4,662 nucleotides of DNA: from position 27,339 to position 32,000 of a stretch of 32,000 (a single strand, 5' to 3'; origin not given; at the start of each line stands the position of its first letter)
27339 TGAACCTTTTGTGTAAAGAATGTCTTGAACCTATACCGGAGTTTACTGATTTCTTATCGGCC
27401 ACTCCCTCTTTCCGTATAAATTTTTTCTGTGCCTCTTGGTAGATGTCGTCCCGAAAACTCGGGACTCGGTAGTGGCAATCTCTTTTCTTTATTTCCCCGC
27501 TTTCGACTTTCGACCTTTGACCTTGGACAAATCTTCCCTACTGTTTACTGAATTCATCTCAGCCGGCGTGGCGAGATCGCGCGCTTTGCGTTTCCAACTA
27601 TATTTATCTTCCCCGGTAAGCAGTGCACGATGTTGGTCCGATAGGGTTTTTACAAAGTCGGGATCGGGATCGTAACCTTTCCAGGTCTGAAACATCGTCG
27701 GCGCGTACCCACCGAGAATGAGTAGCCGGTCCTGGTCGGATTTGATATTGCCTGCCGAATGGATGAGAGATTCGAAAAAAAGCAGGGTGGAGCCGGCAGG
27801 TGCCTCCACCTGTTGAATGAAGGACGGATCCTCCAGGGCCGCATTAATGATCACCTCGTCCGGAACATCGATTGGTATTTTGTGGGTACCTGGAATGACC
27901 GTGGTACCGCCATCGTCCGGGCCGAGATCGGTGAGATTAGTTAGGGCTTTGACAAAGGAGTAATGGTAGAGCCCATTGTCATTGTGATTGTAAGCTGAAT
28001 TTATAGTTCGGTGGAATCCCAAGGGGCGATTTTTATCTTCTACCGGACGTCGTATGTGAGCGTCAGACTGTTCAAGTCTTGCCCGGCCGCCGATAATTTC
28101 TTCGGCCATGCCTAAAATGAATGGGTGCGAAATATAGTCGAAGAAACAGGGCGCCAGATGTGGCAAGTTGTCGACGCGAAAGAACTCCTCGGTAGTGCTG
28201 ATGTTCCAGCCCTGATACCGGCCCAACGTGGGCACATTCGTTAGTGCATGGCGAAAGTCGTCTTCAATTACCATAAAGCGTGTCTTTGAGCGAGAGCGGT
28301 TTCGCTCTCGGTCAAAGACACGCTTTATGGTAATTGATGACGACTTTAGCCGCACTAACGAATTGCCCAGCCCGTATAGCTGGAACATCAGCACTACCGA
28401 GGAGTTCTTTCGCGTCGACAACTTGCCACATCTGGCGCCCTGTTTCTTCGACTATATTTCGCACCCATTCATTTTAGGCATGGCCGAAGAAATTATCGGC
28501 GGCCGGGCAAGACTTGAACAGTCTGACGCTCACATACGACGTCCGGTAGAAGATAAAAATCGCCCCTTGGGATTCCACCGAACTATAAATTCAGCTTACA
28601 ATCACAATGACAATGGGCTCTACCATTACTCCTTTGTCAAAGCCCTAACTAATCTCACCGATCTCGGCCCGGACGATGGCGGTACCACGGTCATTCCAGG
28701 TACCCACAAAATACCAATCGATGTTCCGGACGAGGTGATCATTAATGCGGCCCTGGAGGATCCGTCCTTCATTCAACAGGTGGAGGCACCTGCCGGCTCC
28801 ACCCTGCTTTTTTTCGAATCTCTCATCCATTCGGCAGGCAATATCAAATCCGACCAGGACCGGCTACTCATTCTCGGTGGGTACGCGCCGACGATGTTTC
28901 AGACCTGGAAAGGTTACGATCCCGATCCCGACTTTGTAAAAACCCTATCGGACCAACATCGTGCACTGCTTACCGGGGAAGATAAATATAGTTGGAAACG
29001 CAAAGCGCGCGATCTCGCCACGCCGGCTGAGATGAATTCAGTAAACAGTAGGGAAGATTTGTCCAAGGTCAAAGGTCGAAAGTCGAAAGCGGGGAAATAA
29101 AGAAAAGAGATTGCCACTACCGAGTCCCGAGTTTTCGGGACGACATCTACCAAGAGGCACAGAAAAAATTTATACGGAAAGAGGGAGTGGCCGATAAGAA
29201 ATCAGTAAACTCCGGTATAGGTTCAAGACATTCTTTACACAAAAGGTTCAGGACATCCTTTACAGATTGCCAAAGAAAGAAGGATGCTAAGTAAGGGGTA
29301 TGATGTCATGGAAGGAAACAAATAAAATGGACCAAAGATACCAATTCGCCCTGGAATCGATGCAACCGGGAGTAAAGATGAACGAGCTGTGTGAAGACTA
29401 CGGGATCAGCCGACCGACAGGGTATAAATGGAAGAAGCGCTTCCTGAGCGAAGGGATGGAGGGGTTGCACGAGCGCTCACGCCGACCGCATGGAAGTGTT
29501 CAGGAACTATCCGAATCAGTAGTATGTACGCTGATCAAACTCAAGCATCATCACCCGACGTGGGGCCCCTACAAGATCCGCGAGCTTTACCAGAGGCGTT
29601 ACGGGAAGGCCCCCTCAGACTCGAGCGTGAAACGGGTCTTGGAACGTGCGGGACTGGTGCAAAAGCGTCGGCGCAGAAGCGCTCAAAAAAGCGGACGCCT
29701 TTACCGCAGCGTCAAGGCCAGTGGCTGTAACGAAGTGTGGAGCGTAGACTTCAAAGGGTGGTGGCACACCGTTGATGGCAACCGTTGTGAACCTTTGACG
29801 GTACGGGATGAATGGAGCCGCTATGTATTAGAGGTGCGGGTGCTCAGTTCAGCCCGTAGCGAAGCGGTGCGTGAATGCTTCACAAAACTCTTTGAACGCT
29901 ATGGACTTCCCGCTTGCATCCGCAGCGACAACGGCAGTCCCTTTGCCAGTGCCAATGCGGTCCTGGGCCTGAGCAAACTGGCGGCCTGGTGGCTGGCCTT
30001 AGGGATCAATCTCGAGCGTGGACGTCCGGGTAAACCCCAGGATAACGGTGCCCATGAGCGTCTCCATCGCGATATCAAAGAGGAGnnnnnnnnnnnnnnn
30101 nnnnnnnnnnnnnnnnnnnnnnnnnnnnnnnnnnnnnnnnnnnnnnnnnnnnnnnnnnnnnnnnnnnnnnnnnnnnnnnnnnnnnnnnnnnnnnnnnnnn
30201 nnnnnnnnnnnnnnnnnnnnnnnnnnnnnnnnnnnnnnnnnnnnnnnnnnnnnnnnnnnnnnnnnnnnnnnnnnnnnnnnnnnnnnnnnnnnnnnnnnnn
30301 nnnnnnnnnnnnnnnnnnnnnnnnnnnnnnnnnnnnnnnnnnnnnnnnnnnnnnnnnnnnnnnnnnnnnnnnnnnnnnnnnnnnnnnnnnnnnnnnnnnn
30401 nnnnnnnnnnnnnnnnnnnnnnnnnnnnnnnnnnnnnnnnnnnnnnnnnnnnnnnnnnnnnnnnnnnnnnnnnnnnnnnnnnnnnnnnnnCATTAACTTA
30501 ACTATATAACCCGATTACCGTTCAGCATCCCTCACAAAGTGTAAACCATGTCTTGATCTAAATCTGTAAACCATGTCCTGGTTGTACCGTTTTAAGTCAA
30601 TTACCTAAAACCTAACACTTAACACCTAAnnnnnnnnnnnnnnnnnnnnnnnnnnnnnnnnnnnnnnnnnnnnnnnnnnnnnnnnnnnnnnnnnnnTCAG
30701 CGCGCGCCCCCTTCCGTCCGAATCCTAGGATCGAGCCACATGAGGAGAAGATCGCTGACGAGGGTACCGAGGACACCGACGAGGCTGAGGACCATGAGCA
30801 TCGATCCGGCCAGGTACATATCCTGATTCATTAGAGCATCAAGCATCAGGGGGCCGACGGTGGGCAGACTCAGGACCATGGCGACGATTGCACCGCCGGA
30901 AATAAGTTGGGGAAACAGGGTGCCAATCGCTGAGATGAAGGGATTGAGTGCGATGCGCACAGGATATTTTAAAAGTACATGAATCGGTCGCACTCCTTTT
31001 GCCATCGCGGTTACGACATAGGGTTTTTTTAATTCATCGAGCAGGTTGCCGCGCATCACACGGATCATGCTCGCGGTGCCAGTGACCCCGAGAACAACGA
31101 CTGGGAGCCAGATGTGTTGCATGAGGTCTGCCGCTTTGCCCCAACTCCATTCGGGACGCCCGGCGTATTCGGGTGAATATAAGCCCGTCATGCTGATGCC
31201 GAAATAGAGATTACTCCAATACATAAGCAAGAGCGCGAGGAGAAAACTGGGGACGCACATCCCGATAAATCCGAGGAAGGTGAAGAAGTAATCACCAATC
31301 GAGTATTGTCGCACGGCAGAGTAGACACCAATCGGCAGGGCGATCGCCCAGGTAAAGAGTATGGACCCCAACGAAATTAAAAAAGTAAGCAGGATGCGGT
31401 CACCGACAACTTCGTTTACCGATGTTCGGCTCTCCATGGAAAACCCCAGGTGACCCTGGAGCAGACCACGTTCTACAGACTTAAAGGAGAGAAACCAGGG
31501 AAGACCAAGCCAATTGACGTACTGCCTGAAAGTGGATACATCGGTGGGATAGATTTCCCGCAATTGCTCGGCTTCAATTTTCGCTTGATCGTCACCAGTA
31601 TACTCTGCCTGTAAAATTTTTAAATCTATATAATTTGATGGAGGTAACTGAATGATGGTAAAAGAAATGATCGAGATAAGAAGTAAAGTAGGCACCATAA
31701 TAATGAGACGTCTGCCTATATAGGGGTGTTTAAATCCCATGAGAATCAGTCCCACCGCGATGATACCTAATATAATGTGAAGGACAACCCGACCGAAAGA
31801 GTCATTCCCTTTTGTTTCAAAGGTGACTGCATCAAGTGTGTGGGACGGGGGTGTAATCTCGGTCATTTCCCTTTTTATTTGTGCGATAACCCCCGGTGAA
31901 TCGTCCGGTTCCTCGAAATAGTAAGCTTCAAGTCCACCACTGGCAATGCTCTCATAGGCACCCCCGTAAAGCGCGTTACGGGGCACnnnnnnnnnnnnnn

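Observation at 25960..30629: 4.67-kb near-perfect palindrome: [IS481-like | PhyH] mirrored onto [PhyH | IS481-like]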

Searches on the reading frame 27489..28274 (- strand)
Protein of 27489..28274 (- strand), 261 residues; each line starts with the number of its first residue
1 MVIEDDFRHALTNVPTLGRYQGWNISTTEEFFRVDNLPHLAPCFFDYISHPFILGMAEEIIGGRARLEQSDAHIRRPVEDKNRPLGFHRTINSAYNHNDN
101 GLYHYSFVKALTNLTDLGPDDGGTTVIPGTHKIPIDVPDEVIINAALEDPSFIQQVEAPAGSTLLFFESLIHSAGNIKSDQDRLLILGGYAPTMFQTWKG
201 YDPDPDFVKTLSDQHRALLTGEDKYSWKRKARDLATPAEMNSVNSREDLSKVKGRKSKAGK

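Call 9: search_protein_families(library=pfam, proteins=[window:27489-28274:-])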
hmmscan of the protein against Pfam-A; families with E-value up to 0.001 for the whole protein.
window:27489-28274:- (261 aa): 1 family
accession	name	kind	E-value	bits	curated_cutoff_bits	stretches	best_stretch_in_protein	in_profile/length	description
PF05721.19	PhyH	-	1.3e-11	45.6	22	1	28-183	44-211/213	Phytanoyl-CoA dioxygenase (PhyH)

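Call 10: search_protein_families(library=ncbifam, proteins=[window:27489-28274:-])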
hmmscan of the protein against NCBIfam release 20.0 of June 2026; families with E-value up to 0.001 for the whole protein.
window:27489-28274:- (261 aa): 0 families

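Call 12: find_homologous_proteins(query=window:27489-28274:-)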
Query window:27489-28274:- (261 aa): 609 proteins with E <= 0.001 among 1134 candidates; the best 120 are listed.
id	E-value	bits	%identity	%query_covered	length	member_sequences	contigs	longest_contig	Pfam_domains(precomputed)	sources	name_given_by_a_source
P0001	2.9e-162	556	95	100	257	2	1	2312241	PF05721.20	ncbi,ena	-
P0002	1.0e-147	509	87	99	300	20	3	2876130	PF05721.20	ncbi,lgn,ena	-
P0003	5.5e-129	447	85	91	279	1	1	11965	PF05721.20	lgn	-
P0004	3.9e-115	402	74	91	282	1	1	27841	PF05721.20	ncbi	-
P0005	6.0e-115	401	73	91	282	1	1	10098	PF05721.20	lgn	-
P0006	2.2e-114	399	73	91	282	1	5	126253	PF05721.20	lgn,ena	-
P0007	8.5e-114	397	73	91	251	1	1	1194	PF05721.20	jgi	jgi:hypothetical protein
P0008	1.4e-113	397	73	90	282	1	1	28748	PF05721.20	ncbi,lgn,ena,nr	ncbi:MAG: hypothetical protein GKR89_31830 [Candidatus Latescibacteria bacterium]|nr:hypothetical pr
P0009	1.6e-113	396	73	90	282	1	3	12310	PF05721.20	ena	-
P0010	2.0e-113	396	73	91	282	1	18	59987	PF05721.20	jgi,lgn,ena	jgi:hypothetical protein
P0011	7.5e-113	394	72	91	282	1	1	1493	PF05721.20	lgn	-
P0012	7.7e-113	394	73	90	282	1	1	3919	PF05721.20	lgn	-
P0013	9.8e-113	394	72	91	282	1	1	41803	PF05721.20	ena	-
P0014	2.0e-112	393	72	91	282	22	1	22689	PF05721.20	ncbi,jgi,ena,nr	ncbi:MAG: phytanoyl-CoA dioxygenase family protein [bacterium]|jgi:hypothetical protein|nr:phytanoyl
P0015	3.5e-112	392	72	91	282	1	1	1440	PF05721.20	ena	-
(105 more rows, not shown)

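Call 14: find_encoding_contigs(protein=P0001, flank=10000, max_places=6)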
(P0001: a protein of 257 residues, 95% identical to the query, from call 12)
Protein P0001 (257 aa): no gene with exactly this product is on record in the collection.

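Call 15: find_encoding_contigs(protein=P0002, flank=10000, max_places=6)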
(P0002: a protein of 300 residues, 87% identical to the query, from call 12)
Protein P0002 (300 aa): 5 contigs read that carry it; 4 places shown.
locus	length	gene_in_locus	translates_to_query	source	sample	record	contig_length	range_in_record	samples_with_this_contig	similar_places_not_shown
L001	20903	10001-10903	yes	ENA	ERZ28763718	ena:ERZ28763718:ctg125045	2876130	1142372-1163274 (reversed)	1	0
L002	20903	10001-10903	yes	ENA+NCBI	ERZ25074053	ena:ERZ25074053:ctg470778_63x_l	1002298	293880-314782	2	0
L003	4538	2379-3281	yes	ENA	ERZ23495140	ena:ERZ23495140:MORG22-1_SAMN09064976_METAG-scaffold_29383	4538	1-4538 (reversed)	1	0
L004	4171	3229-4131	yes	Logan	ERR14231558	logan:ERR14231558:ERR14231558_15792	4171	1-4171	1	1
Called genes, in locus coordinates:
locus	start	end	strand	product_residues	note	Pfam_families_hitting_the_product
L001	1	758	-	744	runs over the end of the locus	PF19081:Ig_7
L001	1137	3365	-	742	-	PF19081:Ig_7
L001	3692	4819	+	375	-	PF06224:AlkZ-like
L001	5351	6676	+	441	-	PF01436:NHL (faint), PF17170:DUF5128 (faint)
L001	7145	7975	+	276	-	PF01839:FG-GAP (faint), PF13517:FG-GAP_3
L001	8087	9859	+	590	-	PF01839:FG-GAP (faint), PF13517:FG-GAP_3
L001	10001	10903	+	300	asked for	PF05721:PhyH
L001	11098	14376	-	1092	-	PF00496:SBP_bac_5, PF00528:BPD_transp_1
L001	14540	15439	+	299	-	PF05721:PhyH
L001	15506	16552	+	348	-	PF13088:BNR_2 (faint)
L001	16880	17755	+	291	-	PF05721:PhyH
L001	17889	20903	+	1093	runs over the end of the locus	PF00496:SBP_bac_5, PF19300:BPD_transp_1_N (faint), PF00528:BPD_transp_1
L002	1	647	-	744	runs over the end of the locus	PF19081:Ig_7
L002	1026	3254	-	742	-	PF19081:Ig_7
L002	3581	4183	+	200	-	PF06224:AlkZ-like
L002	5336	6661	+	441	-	PF01436:NHL (faint), PF17170:DUF5128 (faint)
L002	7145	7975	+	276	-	PF01839:FG-GAP (faint), PF13517:FG-GAP_3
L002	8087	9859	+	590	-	PF01839:FG-GAP (faint), PF13517:FG-GAP_3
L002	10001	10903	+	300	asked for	PF05721:PhyH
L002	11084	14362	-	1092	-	PF00496:SBP_bac_5, PF00528:BPD_transp_1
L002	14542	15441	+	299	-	PF05721:PhyH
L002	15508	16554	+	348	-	PF13088:BNR_2 (faint)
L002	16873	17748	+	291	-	PF05721:PhyH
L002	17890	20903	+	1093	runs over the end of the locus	PF00496:SBP_bac_5, PF19300:BPD_transp_1_N (faint), PF00528:BPD_transp_1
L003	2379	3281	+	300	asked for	PF05721:PhyH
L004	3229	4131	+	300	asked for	PF05721:PhyH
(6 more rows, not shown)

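Call 24: find_encoding_contigs(protein=P0126, flank=10000, max_places=4)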
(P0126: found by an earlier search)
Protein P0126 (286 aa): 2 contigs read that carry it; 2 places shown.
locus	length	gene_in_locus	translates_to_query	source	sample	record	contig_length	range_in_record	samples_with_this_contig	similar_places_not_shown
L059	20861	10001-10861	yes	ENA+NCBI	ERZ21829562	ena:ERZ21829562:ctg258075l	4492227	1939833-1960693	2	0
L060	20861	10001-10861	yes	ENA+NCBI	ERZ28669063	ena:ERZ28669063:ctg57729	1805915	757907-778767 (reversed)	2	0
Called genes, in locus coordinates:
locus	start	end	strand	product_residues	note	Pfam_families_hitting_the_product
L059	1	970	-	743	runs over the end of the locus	PF19081:Ig_7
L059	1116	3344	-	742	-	PF19081:Ig_7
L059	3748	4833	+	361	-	PF06224:AlkZ-like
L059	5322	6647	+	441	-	PF01436:NHL (faint), PF17170:DUF5128 (faint)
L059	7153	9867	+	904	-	PF12256:TcdB_toxin_midN (faint), PF01839:FG-GAP (faint), PF13517:FG-GAP_3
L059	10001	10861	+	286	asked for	PF05721:PhyH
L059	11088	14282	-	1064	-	PF00496:SBP_bac_5, PF00528:BPD_transp_1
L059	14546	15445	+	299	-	PF05721:PhyH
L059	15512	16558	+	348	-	PF24067:Beta-prop_BT_1020 (faint)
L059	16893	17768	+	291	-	PF05721:PhyH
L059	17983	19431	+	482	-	-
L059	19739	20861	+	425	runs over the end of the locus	PF00144:Beta-lactamase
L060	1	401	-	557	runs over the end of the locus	PF19081:Ig_7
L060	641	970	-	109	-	-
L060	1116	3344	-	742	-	PF19081:Ig_7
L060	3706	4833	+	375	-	PF06224:AlkZ-like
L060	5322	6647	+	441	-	PF01436:NHL (faint), PF17170:DUF5128 (faint)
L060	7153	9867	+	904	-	PF12256:TcdB_toxin_midN (faint), PF01839:FG-GAP (faint), PF13517:FG-GAP_3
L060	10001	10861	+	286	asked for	PF05721:PhyH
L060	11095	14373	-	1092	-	PF00496:SBP_bac_5, PF00528:BPD_transp_1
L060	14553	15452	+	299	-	PF05721:PhyH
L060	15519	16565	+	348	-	PF24067:Beta-prop_BT_1020 (faint)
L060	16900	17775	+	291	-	PF05721:PhyH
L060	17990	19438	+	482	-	-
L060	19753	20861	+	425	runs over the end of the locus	PF00144:Beta-lactamase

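Call 25: find_encoding_contigs(protein=P0133, flank=10000, max_places=4)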
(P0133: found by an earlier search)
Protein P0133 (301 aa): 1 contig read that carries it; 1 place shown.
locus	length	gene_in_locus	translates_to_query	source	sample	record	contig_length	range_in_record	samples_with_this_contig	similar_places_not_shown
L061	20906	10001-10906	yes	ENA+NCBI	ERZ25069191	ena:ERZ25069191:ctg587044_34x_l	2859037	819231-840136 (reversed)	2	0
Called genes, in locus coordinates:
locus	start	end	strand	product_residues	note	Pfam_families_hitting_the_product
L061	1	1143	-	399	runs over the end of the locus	-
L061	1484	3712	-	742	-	PF19081:Ig_7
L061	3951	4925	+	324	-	PF06224:AlkZ-like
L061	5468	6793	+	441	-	PF01436:NHL (faint), PF17170:DUF5128 (faint)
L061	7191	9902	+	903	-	PF01839:FG-GAP (faint), PF13517:FG-GAP_3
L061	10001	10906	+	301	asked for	PF05721:PhyH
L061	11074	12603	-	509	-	PF00528:BPD_transp_1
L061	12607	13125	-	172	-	PF00496:SBP_bac_5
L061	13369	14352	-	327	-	PF00496:SBP_bac_5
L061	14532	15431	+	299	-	PF05721:PhyH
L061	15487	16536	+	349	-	PF24067:Beta-prop_BT_1020 (faint)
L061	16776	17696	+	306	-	PF05721:PhyH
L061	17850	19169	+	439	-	-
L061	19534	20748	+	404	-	PF00144:Beta-lactamase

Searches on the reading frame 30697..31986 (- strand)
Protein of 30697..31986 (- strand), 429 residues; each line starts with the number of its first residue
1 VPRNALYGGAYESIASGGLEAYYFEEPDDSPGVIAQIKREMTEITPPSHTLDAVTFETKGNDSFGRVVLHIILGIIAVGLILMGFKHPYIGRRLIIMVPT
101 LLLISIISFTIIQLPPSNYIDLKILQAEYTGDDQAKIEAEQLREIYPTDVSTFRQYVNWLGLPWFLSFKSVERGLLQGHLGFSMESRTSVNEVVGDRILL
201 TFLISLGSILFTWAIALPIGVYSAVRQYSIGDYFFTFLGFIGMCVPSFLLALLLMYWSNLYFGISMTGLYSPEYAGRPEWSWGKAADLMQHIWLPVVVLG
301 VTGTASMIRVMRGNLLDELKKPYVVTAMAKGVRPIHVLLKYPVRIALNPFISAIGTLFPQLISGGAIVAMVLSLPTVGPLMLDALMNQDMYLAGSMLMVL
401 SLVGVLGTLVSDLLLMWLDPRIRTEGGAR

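Call 9: search_protein_families(library=pfam, proteins=[window:30697-31986:-])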
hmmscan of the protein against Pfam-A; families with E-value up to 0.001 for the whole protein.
window:30697-31986:- (429 aa): 1 family
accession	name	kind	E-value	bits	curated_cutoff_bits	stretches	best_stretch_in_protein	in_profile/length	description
PF00528.27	BPD_transp_1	-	9.2e-25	87.9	26.4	1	216-423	1-183/184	Binding-protein-dependent transport system inner membrane component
